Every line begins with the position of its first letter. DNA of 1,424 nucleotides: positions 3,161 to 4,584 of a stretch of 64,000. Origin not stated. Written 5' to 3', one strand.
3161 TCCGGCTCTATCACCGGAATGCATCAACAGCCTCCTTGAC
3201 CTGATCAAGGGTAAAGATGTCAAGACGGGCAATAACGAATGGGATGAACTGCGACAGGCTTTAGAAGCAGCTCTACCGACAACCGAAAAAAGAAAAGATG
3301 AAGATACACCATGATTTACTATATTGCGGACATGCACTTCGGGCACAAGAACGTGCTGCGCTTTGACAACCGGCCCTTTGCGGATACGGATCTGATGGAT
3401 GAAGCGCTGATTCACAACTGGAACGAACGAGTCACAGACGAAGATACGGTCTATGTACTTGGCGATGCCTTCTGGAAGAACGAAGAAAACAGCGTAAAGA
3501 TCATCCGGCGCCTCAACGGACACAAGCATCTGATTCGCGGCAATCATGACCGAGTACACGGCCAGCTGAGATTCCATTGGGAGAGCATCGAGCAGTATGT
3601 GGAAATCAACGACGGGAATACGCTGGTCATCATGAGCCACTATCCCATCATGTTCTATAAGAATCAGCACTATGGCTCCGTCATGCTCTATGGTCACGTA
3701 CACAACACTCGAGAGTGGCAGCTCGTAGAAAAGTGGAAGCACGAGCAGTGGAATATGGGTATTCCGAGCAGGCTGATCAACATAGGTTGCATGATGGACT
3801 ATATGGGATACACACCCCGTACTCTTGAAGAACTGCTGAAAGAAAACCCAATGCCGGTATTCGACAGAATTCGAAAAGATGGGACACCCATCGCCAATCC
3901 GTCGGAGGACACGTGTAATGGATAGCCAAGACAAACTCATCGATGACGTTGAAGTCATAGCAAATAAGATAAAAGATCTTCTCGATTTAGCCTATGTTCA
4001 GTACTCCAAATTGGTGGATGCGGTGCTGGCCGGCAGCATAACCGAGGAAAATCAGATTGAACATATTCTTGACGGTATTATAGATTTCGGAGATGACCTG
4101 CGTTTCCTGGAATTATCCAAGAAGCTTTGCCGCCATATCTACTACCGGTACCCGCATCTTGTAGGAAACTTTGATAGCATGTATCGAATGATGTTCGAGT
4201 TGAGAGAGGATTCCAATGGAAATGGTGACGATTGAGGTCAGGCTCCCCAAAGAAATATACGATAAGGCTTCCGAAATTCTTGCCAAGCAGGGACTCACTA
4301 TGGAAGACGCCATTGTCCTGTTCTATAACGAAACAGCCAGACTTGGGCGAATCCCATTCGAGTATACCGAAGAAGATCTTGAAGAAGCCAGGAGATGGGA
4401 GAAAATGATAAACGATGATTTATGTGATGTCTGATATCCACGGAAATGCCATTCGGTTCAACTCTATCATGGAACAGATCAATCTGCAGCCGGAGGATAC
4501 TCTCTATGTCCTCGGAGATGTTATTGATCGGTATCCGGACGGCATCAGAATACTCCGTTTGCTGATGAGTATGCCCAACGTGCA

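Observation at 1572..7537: Three different metallophosphoesterases, each downstream of an antitoxin-like or regulator gene, in one 9-gene operon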

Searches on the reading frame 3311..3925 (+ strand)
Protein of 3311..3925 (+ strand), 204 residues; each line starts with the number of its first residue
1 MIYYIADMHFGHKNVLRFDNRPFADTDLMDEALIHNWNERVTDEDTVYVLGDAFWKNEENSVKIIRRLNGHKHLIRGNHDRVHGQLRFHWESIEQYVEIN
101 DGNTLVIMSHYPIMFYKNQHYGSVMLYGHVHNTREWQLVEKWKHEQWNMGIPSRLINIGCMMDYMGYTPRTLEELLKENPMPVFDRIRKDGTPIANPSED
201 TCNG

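Call 3: search_protein_families(library=pfam, proteins=[window:3311-3925:+], max_evalue=0.1)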
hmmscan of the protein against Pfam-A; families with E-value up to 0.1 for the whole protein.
window:3311-3925:+ (204 aa): 2 families
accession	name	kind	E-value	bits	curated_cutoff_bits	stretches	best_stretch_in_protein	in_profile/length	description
PF12850.12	Metallophos_2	-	3e-06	27.7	27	1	6-141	7-120/154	Calcineurin-like phosphoesterase superfamily domain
PF00149.33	Metallophos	-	5.8e-06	27.3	21.5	1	2-130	3-117/191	Calcineurin-like phosphoesterase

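Call 4: search_protein_families(library=phrogs, proteins=[window:3311-3925:+], max_evalue=0.01)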
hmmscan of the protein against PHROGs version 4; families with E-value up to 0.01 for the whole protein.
window:3311-3925:+ (204 aa): 2 families
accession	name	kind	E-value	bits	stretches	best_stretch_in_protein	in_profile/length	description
phrog_547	-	other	1.4e-41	143.2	1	1-177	30-197/245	phosphoesterase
phrog_30537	-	unknown function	0.0033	18.8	1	20-88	6-73/87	-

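Call 15: search_protein_families(library=padloc, proteins=[window:3311-3925:+], max_evalue=0.01)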
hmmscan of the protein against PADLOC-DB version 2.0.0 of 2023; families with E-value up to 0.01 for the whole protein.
window:3311-3925:+ (204 aa): 0 families

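Call 16: search_protein_families(library=ncbifam, proteins=[window:3311-3925:+], max_evalue=0.01)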
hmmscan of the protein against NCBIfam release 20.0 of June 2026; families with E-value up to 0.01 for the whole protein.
window:3311-3925:+ (204 aa): 2 families
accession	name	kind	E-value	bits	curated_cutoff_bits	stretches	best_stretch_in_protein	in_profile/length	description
TIGR04123.1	P_estr_lig_assc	hypoth_equivalog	2.9e-06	26.8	150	1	4-132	25-152/207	ligase-associated DNA damage response endonuclease PdeM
TIGR00040.1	yfcE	subfamily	0.00026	21.1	56.25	1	24-134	7-119/158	YfcE family phosphodiesterase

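Call 18: search_solved_structures(query=window:3311-3925:+, max_evalue=0.01)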
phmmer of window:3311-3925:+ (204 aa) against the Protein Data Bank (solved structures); distinct sequences matched with E-value up to 0.01: 1.
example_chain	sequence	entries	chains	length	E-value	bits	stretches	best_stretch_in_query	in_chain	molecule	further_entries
1xm7_A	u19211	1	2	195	6.2e-11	45.6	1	1-115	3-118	hypothetical protein aq_1665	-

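Call 54: search_dna_similar(query=window:3311-3925:+, collection=phages, mode=protein, max_rows=25, max_evalue=0.00001)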
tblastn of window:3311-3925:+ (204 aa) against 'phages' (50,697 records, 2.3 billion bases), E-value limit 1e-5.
Records with a match: 1574; places in all: 1608; records where one place covers at least 80% of the query: 275.
Best place of each record, by identity: <60% 1574.
By first word of the organism name: Vibrio 373; Escherichia 283; Pseudomonas 188; Staphylococcus 119; Enterococcus 68; Bacillus 57; Listeria 56; Mycobacterium 51; Klebsiella 39; Arthrobacter 31; and 60 more.
By host as written in the record: - 397; Escherichia coli 101; Pseudomonas aeruginosa 52; Listeria monocytogenes 45; Staphylococcus aureus 39; Vibrio harveyi BAA-1116 36; Mycobacterium smegmatis mc2 155 32; Escherichia coli K-12 MG1655 30; and 346 more.
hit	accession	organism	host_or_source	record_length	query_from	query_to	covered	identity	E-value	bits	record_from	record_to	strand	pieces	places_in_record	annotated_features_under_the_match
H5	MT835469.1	Bacteriophage sp.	human fecal samples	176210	3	176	85%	41.6%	2e-35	137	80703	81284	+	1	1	record has no annotation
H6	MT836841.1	Bacteriophage sp.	human fecal samples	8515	1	176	86%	38.5%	4e-30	121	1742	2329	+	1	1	record has no annotation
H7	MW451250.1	Vibrio phage phiTY18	Vibrio parahaemolyticus TY18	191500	2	169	82%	40.2%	3e-26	110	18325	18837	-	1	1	record has no annotation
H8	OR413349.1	Vibrio phage pv27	Vibrio parahaemolyticus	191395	2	169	82%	40.2%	3e-26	110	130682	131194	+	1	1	phosphoesterase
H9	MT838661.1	Bacteriophage sp.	human fecal samples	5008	1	181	89%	37.1%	6e-30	121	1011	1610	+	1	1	record has no annotation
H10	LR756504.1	uncultured phage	metagenomic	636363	2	177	86%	37.9%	9e-28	115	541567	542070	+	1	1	record has no annotation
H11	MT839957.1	Bacteriophage sp.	human fecal samples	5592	1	179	88%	36.8%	1e-29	120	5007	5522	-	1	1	record has no annotation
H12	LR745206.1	uncultured phage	metagenomic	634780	2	175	85%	37.2%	3e-27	113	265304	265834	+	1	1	record has no annotation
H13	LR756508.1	uncultured phage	metagenomic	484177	1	185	91%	34.2%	3e-24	104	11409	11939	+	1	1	record has no annotation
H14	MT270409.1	Phaeobacter phage MD18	Phaeobacter inhibens DSM 17395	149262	2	175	85%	36.0%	1e-18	89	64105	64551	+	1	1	hypothetical protein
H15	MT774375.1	uncultured phage cr50_1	human feces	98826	1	190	93%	32.5%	4e-22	99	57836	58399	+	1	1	phosphodiesterase | DNA primase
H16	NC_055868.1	uncultured phage cr50_1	human feces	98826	1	190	93%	32.5%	4e-22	99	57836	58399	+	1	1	phosphoesterase | DNA primase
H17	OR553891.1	Arthrobacter phage CallinAllBarbz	Arthrobacter sulfureus ATCC 19098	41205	1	204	100%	29.8%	8e-15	78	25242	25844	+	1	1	36: phosphoesterase | 37: Holliday junction resolvase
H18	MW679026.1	Eggerthella phage LE2-3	Eggerthella lenta DSM 2243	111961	2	172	84%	35.1%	3e-24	105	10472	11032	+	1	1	putative phosphoesterase | hypothetical protein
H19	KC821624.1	Cellulophaga phage phi14:2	Cellulophaga baltica #14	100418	2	183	89%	32.4%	1e-10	65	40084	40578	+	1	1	metallophosphatase | hypothetical protein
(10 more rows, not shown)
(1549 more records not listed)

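Call 66: get_annotated_region(hit=H6, flank=8000)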
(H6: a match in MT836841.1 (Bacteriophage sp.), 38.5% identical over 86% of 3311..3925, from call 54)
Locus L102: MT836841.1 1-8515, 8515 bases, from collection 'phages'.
description: UNVERIFIED: Bacteriophage sp. clone scaffold_3211 genomic sequence.
organism: Bacteriophage sp. (NCBI taxid 38018)
taxonomy: Viruses
host: -; source: human fecal samples; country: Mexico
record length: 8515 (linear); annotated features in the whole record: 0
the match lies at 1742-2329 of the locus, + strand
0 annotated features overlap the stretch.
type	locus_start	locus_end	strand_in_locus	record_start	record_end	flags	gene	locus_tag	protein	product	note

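Call 67: get_annotated_region(hit=H9, flank=8000)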
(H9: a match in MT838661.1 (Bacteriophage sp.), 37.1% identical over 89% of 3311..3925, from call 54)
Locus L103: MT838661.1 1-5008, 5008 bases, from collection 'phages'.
description: UNVERIFIED: Bacteriophage sp. clone scaffold_8330 genomic sequence.
organism: Bacteriophage sp. (NCBI taxid 38018)
taxonomy: Viruses
host: -; source: human fecal samples; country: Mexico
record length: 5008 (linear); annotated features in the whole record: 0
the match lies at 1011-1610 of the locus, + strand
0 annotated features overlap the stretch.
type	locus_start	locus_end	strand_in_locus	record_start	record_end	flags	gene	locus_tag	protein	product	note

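Call 68: get_annotated_region(hit=H11, flank=8000)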
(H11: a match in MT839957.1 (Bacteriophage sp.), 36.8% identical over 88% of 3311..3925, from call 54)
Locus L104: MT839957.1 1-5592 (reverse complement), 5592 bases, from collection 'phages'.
description: UNVERIFIED: Bacteriophage sp. clone scaffold_16097 genomic sequence.
organism: Bacteriophage sp. (NCBI taxid 38018)
taxonomy: Viruses
host: -; source: human fecal samples; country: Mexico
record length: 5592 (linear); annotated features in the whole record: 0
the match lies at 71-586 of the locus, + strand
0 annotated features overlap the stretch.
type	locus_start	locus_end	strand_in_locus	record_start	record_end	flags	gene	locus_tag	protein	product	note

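Call 104: search_solved_structures(query=A5, max_evalue=0.01)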
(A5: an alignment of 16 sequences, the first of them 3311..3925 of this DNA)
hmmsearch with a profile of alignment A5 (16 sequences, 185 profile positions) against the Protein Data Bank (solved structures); distinct sequences matched with E-value up to 0.01: 3.
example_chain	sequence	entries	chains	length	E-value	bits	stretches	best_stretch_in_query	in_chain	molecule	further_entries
1xm7_A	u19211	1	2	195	4.3e-26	95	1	1-177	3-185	hypothetical protein aq_1665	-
2zo9_B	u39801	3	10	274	7.2e-05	25.8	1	4-81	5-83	Phosphohydrolase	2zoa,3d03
2dxl_A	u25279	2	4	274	7.7e-05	25.7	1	4-81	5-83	Phosphohydrolase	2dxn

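Call 105: search_dna_similar(query=window:3311-3925:+, collection=phages, mode=protein, max_rows=45, max_evalue=0.00001, rows=spread)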
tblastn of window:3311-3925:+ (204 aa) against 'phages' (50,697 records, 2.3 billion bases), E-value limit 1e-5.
Records with a match: 1574; places in all: 1608; records where one place covers at least 80% of the query: 275.
Best place of each record, by identity: <60% 1574.
By first word of the organism name: Vibrio 373; Escherichia 283; Pseudomonas 188; Staphylococcus 119; Enterococcus 68; Bacillus 57; Listeria 56; Mycobacterium 51; Klebsiella 39; Arthrobacter 31; and 60 more.
By host as written in the record: - 397; Escherichia coli 101; Pseudomonas aeruginosa 52; Listeria monocytogenes 45; Staphylococcus aureus 39; Vibrio harveyi BAA-1116 36; Mycobacterium smegmatis mc2 155 32; Escherichia coli K-12 MG1655 30; and 346 more.
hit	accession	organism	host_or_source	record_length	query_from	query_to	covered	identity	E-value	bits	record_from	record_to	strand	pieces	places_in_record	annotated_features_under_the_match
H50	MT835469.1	Bacteriophage sp.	human fecal samples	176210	3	176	85%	41.6%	2e-35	137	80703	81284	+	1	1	record has no annotation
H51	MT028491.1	Ochrobactrum phage vB_OspM_OC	Ochrobactrum sp. POC9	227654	5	182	87%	31.3%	2e-17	85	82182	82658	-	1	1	metallophosphatase domain-containing protein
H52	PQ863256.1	Escherichia phage Ptacy1479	Escherichia coli strain APEC40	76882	2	204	100%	25.6%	2e-8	59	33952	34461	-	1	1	serine/threonine protein phosphatase | hypothetical protein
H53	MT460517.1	Vibrio phage Athena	Vibrio harveyi BAA-1116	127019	3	135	65%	38.0%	1e-19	92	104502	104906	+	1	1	hypothetical protein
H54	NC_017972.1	Pseudomonas phage Lu11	Pseudomonas putida var. Manila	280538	3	178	86%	28.4%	3e-6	53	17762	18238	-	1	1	phosphoesterase | hypothetical protein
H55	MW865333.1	Vibrio phage 70E38.1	Vibrio crassostreae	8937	3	133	64%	38.0%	6e-20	92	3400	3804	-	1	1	hypothetical protein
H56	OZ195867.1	Vibrio phage D257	Seawater and oysters mix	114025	3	133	64%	38.0%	6e-20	92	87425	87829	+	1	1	phosphoesterase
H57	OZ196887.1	Vibrio phage 70E37-5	Seawater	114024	3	133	64%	38.0%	6e-20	92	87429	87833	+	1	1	phosphoesterase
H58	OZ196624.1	Vibrio phage D227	Seawater and oysters mix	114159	3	133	64%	38.0%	6e-20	92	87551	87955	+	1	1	phosphoesterase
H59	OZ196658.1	Vibrio phage D135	Seawater and oysters mix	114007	6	133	63%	38.8%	1e-19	92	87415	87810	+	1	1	phosphoesterase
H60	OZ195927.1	Vibrio phage D441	Seawater and oysters mix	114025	6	133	63%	38.8%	1e-19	92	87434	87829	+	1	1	phosphoesterase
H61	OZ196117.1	Vibrio phage D345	Seawater and oysters mix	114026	6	133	63%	38.8%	1e-19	92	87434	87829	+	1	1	phosphoesterase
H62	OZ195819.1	Vibrio phage D113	Seawater and oysters mix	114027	6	133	63%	38.8%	1e-19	92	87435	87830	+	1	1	phosphoesterase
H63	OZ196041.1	Vibrio phage D26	Seawater and oysters mix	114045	6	133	63%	38.8%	1e-19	92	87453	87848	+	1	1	phosphoesterase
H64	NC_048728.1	Streptomyces phage Comrade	Streptomyces griseus ATCC 10137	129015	2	176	86%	28.3%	1e-16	83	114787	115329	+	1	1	232: phosphoesterase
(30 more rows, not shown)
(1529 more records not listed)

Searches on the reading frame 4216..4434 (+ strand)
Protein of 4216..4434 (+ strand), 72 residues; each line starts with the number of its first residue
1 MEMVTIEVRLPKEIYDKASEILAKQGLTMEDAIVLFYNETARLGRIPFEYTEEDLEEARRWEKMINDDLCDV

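Call 3: search_protein_families(library=pfam, proteins=[window:4216-4434:+], max_evalue=0.1)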
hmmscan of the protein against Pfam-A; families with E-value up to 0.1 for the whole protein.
window:4216-4434:+ (72 aa): 1 family
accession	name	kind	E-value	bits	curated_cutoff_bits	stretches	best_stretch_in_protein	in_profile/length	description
PF04221.18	RelB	-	1.1e-05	25.7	22.4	1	5-53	3-51/82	RelB antitoxin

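Call 4: search_protein_families(library=phrogs, proteins=[window:4216-4434:+], max_evalue=0.01)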
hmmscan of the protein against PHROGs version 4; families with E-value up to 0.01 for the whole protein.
window:4216-4434:+ (72 aa): 1 family
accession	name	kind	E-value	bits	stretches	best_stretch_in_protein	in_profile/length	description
phrog_2737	-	unknown function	5.5e-10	40.1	1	4-51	5-52/86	-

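Call 15: search_protein_families(library=padloc, proteins=[window:4216-4434:+], max_evalue=0.01)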
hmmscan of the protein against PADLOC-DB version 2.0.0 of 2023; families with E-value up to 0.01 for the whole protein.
window:4216-4434:+ (72 aa): 0 families

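Call 16: search_protein_families(library=ncbifam, proteins=[window:4216-4434:+], max_evalue=0.01)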
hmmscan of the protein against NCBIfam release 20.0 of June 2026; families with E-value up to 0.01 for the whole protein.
window:4216-4434:+ (72 aa): 3 families
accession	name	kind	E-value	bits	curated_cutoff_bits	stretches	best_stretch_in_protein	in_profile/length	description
TIGR02384.1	RelB_DinJ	subfamily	2.1e-09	37.5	45.65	1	3-54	1-54/85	type II toxin-antitoxin system RelB/DinJ family antitoxin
NF050811.1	RelB_ParD_antitoxin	subfamily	2.3e-08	34.1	60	1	9-59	2-51/83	type II toxin-antitoxin system RelB/ParD family antitoxin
NF008412.0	PRK11235.1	equivalog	8.1e-05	22.8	96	1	3-51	1-49/80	type II toxin-antitoxin system RelB/DinJ family antitoxin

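Call 96: find_homologous_proteins(query=window:4216-4434:+, max_evalue=0.001)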
Query window:4216-4434:+ (72 aa): 146 proteins with E <= 0.001 among 148 candidates; the best 120 are listed.
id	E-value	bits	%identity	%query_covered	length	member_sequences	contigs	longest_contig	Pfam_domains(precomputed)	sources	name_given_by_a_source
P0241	2.3e-36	140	94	100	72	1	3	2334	PF04221.19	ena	-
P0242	5.3e-35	136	88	100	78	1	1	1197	PF04221.19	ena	-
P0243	9.8e-35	135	88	100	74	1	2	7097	-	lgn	-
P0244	9.9e-35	135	89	100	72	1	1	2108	PF04221.19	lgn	-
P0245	1.4e-34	134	88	100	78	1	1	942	-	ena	-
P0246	2.0e-34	134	86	100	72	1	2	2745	-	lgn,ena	-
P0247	2.2e-34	134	85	100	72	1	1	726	-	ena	-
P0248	2.2e-34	134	85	100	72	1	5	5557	-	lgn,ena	-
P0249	2.4e-34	134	88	100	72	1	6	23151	-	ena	-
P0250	2.5e-34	134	85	100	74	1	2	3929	-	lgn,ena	-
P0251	2.6e-34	133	85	100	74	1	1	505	-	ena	-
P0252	2.7e-34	133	88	100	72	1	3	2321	-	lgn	-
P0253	2.7e-34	133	85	100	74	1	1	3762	-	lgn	-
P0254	3.1e-34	133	85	100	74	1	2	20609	-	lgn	-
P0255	3.7e-34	133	85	100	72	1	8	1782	PF04221.19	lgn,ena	-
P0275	5.2e-33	129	83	100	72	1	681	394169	-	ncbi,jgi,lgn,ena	jgi:hypothetical protein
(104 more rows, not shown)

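Call 97: find_encoding_contigs(protein=P0275, flank=6000, max_places=10)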
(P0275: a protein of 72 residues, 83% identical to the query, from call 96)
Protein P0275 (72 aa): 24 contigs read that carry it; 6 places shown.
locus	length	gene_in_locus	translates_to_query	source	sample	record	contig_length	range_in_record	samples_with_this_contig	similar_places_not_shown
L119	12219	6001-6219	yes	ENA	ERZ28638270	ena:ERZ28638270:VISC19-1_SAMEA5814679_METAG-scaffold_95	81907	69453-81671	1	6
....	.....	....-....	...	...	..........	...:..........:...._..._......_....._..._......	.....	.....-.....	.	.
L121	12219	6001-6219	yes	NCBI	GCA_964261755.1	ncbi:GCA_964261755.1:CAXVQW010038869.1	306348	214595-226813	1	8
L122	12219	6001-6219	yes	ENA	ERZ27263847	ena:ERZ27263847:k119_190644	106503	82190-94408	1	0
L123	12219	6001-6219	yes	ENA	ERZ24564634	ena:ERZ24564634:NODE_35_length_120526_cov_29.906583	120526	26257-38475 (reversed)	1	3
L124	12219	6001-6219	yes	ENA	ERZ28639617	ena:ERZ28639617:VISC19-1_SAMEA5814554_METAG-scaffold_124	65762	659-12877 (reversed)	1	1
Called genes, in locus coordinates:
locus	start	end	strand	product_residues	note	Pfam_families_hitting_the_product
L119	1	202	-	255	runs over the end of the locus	-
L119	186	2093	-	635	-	PF00239:Resolvase, PF07508:Recombinase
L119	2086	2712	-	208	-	-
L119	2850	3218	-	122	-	PF13560:HTH_31, PF12844:HTH_19, PF13443:HTH_26 (weak), PF01381:HTH_3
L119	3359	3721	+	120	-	PF13560:HTH_31 (weak), PF01381:HTH_3, PF12844:HTH_19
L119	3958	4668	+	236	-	PF00149:Metallophos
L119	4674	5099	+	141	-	-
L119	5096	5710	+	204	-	PF12850:Metallophos_2 (weak)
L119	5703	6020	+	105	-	-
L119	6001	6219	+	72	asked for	-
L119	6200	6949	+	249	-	PF00149:Metallophos, PF06874:FBPase_2 (faint), PF12850:Metallophos_2 (weak)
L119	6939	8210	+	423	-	-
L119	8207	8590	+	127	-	-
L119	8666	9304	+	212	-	-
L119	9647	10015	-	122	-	PF01381:HTH_3 (weak)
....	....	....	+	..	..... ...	-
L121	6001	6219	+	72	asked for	-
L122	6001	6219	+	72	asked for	-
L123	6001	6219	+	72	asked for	-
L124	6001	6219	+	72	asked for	-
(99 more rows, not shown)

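Call 99: search_solved_structures(query=window:4216-4434:+, max_evalue=1, show_alignments=1)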
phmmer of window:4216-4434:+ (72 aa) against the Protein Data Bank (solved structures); distinct sequences matched with E-value up to 1: 8.
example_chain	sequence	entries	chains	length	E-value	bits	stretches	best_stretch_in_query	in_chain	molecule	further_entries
4q2u_A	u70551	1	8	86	0.0057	20.2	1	6-53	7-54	Antitoxin DinJ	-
4ml0_A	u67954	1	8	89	0.0063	20.1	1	6-53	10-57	Predicted antitoxin of YafQ-DinJ toxin-antitoxin system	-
4fxe_A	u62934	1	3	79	0.33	14.6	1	5-59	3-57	Antitoxin RelB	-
2k29_A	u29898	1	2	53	0.55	14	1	3-51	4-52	Antitoxin RelB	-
2l74_A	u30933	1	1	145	0.56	13.9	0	37-67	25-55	Putative uncharacterized protein PA4608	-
1ywu_A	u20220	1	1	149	0.61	13.8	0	37-67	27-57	hypothetical protein PA4608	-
5xly_B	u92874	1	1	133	0.72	13.6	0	37-67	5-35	Cyclic diguanosine monophosphate-binding protein PA4608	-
5y4r_D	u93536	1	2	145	0.88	13.3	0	37-67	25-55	Cyclic diguanosine monophosphate-binding protein PA4608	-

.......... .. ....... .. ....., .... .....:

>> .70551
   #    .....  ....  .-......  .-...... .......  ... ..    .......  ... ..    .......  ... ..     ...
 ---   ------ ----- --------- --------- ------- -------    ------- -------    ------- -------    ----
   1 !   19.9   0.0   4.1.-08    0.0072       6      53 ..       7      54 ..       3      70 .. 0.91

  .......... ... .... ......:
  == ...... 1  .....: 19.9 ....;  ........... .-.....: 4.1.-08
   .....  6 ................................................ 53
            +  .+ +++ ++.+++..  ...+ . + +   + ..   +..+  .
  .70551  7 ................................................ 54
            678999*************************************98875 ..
